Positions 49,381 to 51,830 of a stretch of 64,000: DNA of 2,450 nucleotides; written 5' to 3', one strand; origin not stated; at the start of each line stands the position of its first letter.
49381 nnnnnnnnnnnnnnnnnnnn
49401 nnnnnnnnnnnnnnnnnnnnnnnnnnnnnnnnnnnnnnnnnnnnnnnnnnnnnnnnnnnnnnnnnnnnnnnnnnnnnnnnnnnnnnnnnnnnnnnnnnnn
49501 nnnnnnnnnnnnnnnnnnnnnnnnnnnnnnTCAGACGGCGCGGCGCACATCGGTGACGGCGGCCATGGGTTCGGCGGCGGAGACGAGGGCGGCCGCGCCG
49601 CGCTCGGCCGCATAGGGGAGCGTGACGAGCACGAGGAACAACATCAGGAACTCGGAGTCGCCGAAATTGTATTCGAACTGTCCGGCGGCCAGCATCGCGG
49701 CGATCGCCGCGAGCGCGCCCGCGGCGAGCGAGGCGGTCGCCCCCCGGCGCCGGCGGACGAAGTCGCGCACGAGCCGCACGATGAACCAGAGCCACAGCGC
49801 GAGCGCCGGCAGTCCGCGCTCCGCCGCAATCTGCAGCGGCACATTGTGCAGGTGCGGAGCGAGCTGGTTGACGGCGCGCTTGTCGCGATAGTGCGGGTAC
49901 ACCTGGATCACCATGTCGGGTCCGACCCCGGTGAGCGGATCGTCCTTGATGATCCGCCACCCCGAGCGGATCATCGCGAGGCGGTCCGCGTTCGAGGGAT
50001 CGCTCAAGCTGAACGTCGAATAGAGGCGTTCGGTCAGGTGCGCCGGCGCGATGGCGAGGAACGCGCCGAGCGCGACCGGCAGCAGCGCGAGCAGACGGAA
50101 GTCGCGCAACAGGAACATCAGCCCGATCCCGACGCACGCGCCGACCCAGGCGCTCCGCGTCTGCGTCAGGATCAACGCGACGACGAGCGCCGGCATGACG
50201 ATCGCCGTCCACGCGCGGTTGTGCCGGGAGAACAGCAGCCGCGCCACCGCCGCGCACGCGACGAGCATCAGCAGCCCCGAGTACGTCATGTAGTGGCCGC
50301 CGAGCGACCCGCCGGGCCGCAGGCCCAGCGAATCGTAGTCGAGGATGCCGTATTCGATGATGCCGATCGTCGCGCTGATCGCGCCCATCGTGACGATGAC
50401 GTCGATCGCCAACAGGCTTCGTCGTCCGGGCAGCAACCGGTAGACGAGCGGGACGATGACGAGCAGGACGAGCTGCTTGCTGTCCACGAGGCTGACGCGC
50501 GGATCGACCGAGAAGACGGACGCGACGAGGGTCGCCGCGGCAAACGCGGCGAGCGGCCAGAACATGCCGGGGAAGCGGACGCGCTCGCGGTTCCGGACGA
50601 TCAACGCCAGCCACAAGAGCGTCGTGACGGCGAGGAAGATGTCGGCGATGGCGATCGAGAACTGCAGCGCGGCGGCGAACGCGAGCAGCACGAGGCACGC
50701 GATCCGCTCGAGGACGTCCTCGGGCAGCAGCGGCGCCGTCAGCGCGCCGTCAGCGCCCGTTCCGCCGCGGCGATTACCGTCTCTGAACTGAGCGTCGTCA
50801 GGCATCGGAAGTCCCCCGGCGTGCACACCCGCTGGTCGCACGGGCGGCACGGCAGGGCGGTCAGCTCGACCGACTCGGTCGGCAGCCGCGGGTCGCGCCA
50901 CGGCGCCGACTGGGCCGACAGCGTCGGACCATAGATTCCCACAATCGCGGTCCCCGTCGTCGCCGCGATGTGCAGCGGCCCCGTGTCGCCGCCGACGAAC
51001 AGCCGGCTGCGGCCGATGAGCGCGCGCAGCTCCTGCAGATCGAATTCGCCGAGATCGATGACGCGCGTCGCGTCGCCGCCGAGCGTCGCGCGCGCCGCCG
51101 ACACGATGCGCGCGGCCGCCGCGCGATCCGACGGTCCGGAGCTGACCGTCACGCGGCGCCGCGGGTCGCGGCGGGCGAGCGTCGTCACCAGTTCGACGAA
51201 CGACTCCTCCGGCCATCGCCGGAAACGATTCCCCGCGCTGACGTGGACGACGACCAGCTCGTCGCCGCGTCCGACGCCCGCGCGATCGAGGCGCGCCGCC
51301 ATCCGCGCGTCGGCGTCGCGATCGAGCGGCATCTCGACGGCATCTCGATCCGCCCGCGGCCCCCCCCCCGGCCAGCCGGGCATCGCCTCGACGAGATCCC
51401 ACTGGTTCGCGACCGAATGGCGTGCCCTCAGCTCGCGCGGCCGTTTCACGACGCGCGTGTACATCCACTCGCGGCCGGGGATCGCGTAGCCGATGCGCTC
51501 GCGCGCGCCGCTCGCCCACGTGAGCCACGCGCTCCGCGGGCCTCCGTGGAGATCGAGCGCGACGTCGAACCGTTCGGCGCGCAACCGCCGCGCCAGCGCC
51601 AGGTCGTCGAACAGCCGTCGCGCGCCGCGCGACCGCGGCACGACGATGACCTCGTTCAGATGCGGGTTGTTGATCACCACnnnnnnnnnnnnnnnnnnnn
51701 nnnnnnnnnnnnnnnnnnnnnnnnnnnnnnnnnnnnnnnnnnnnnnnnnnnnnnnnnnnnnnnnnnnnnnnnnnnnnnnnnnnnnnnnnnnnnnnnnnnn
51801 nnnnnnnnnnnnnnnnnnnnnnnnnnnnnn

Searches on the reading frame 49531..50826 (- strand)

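Call 66: search_protein_families(library=pfam, proteins=[window:49531-50826:-], max_evalue=0.0001)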
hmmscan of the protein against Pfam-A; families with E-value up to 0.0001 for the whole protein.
window:49531-50826:- (431 aa): 1 family
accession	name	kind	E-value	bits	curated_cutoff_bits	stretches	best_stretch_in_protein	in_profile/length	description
PF04932.20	Wzy_C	-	8.2e-25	87.8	31.7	1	213-346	5-149/149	O-Antigen ligase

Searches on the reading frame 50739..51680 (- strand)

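Call 66: search_protein_families(library=pfam, proteins=[window:50739-51680:-], max_evalue=0.0001)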
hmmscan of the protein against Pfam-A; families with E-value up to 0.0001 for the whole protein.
window:50739-51680:- (313 aa): 1 family
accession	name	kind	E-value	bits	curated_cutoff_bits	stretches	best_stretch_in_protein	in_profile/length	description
PF01075.23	Glyco_transf_9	-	1.1e-30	107.2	22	1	28-267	3-226/247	Glycosyltransferase family 9 (heptosyltransferase)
